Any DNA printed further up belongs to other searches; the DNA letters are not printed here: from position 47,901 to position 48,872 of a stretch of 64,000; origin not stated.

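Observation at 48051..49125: XRE-HTH plus Panacea-domain protein paired with a RelE/ParE-fold-like small ORF; candidate PanAT-type toxin-antitoxin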

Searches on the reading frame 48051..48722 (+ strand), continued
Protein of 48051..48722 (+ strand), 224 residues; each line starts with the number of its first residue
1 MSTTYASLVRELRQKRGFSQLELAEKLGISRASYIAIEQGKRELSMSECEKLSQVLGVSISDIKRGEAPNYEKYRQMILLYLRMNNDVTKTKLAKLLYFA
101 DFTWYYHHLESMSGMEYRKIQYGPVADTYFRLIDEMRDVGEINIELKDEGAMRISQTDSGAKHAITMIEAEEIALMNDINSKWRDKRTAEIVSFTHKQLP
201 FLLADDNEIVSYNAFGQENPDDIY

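Call 55: predict_structure(alignment_id=A3)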
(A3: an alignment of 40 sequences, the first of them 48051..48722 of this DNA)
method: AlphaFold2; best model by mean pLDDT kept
length: 224 residues; sequences in the alignment: 40
mean_pLDDT: 80.4   pTM: 0.75
mean pLDDT of the five models: 80.4, 77.0, 75.2, 73.9, 73.4
residues with pLDDT >= 90: 103; 70-90: 76; 50-70: 12; < 50: 33
segments of 3 or more residues with pLDDT < 50: 119-125, 200-224
pLDDT, mean of each block of 10 residues (from residue 1): 80 93 95 94 91 90 83 93 92 87 80 68 54 91 87 92 93 93 85 65 42 37 36
secondary structure, 60 per line:
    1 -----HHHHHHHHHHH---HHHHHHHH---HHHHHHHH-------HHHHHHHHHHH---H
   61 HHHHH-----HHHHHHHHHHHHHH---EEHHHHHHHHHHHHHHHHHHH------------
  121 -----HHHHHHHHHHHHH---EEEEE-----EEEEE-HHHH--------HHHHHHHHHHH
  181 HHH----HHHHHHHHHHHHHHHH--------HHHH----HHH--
elements in order: H6-16 H20-27 H31-38 H46-56 H60-65 H71-84 H90-108 H126-138 E142-146 E152-156 H158-161 H170-183 H188-203 H212-215

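Call 57: fold_search(model_id=the predicted structure, library=pdb)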
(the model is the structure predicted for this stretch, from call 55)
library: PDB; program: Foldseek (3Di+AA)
matches with E <= 10: 967; with E <= 0.001: 1
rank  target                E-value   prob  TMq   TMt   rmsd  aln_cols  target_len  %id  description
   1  2b5a_B                9.9e-04  1.00  0.27  0.75   1.8        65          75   26  C.BclI, Control Element of the BclI Restriction-Modification System (released 2006-01-03)
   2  2b5a_A                1.3e-03  1.00  0.27  0.72   1.8        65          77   26  C.BclI, Control Element of the BclI Restriction-Modification System (released 2006-01-03)
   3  2b5a_C                2.4e-03  1.00  0.27  0.73   1.8        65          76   26  C.BclI, Control Element of the BclI Restriction-Modification System (released 2006-01-03)
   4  3f52_A                2.6e-03  1.00  0.26  0.71   1.5        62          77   26  Crystal structure of the clp gene regulator ClgR from C. glutamicum (released 2008-11-18)
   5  1y7y_B                2.9e-03  1.00  0.26  0.83   1.3        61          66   30  High-resolution crystal structure of the restriction-modification controller protein C.AhdI from Aeromonas hydrophila (released 2005-02-22)
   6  8tac_A                2.9e-03  1.00  0.25  0.76   1.5        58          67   40  Designed DNA binding protein (released 2024-08-28)
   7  1y7y_A                3.4e-03  1.00  0.26  0.79   1.4        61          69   30  High-resolution crystal structure of the restriction-modification controller protein C.AhdI from Aeromonas hydrophila (released 2005-02-22)
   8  6xgt_A                3.9e-03  1.00  0.26  0.36  16.3       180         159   12  Crystal structure of cyanase from the thermophilic fungus Thermomyces lanuginosus (released 2021-01-27)
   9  6jq1_B                4.3e-03  1.00  0.27  0.44  12.0       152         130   19  Crystal Structure of DdrO from Deinococcus geothermalis (released 2019-08-28)
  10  3f51_A                5.0e-03  1.00  0.27  0.62   1.3        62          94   26  Crystal Structure of the clp gene regulator ClgR from Corynebacterium glutamicum (released 2008-11-18)
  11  9k3w_A                5.3e-03  1.00  0.23  0.78   1.0        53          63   36  Crystal structure of putative transcription regulator (dr_2454) from Deinococcus radiodurans (released 2025-10-22)
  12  1zz7_B                5.5e-03  1.00  0.26  0.33   1.8        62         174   31  Crystal Structure of FeII HppE in Complex with Substrate form 1 (released 2005-07-26)
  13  8ezt_B                5.8e-03  1.00  0.24  0.70   2.0        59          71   29  Crystal structure of HipB(Lp) from Legionella pneumophila (released 2023-09-27)
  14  3qq6_A                6.1e-03  1.00  0.26  0.79   1.3        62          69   31  The N-terminal DNA binding domain of SinR from Bacillus subtilis (released 2011-06-15)
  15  2bno_A                6.1e-03  1.00  0.26  0.30   1.5        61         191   31  The structure of Hydroxypropylphosphonic acid epoxidase from S. wedmorenis. (released 2005-10-05)
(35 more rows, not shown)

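Call 74: fold_search(model_id=the predicted structure, library=viral)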
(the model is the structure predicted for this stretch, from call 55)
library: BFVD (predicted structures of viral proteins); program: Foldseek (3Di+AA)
matches with E <= 10: 1484; with E <= 0.001: 2
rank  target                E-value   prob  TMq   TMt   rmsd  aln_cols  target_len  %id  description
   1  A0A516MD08            6.5e-04  1.00  0.27  0.77   2.0        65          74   32  (no name in the UniProt tables at hand)
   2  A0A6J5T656            8.3e-04  1.00  0.28  0.78   1.5        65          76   29  Couple_hipB, transcriptional regulator, y4mF family [uncultured Caudovirales phage]
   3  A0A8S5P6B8            1.6e-03  1.00  0.26  0.71   1.4        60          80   33  Helix-turn-helix domain protein [Siphoviridae sp. ctTwu10]
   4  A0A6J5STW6            1.7e-03  1.00  0.26  0.59   1.5        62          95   24  Couple_hipB, transcriptional regulator, y4mF family [uncultured Caudovirales phage]
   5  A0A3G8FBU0            1.8e-03  1.00  0.29  0.19  13.4       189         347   15  DNA-binding protein [Streptococcus phage CHPC1248]
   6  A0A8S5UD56            2.0e-03  1.00  0.27  0.63   2.3        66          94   27  Helix-turn-helix domain protein [Siphoviridae sp. ctkhg5]
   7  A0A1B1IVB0            2.1e-03  1.00  0.28  0.79   1.8        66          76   29  (no name in the UniProt tables at hand)
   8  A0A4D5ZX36            2.1e-03  1.00  0.27  0.29  22.4       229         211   14  (no name in the UniProt tables at hand)
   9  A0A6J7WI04            2.2e-03  1.00  0.29  0.57   1.4        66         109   26  Transcriptional repressor DicA [uncultured Caudovirales phage]
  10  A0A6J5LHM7            2.2e-03  1.00  0.26  0.71   2.2        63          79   38  HTH_XRE domain containing protein [uncultured Caudovirales phage]
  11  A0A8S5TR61            2.2e-03  1.00  0.29  0.43   4.9        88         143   22  Helix-turn-helix domain protein [Siphoviridae sp. ctss15]
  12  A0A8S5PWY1            2.4e-03  1.00  0.28  0.42  15.3       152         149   16  Helix-turn-helix domain protein [Myoviridae sp. ct4tH12]
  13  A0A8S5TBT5            2.4e-03  0.99  0.25  0.25  18.1       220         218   15  Helix-turn-helix domain protein [Myoviridae sp. ct89I2]
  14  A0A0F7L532            2.6e-03  1.00  0.26  0.63   1.7        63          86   27  Cro/CI family transcriptional regulator [uncultured marine virus]
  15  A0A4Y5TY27            3.3e-03  1.00  0.27  0.66   1.2        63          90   22  (no name in the UniProt tables at hand)
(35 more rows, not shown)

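Call 75: search_solved_structures(query=A3, max_evalue=1)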
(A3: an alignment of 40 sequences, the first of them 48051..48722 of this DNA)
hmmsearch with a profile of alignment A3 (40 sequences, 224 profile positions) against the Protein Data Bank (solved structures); distinct sequences matched with E-value up to 1: 70 (the best 60 are shown).
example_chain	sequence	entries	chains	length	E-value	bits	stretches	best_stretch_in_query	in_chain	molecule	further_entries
2mez_A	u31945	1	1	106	1.7e-07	34.3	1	2-69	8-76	Multiprotein Bridging Factor (MBP-like)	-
2b5a_A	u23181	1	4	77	7e-07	32.2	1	4-62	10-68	C.BclI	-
3vk0_A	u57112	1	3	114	2.4e-06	30.5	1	9-62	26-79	Transcriptional regulator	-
9k3w_A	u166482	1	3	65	2.6e-06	30.3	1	8-66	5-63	Transcriptional regulator, PbsX family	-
4ia8_A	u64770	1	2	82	4.4e-06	29.6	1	6-59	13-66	Regulatory protein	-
4ryk_A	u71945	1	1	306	5.8e-06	29.2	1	4-62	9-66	Lmo0325 protein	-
3clc_A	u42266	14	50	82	9.4e-06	28.5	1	6-59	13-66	Regulatory protein | R-M CONTROLLER PROTEIN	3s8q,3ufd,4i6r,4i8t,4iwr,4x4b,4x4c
4i6t_A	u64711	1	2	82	1e-05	28.5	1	6-59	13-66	Regulatory protein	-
4fn3_A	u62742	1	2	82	1.1e-05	28.3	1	6-59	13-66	Regulatory protein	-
4i6u_A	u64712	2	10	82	1.2e-05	28.2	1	6-59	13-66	Regulatory protein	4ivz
3g5g_A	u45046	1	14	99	1.5e-05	27.8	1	6-59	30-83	Regulatory protein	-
8tac_A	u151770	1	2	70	2.5e-05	27.2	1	8-59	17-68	DBP48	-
4f8d_A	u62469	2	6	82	7e-05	25.7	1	6-59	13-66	Regulatory protein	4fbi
1y7y_A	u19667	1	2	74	7.8e-05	25.5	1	4-61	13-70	C.AhdI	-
2wiu_B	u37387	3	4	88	0.00013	24.8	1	3-65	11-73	HTH-TYPE TRANSCRIPTIONAL REGULATOR HIPB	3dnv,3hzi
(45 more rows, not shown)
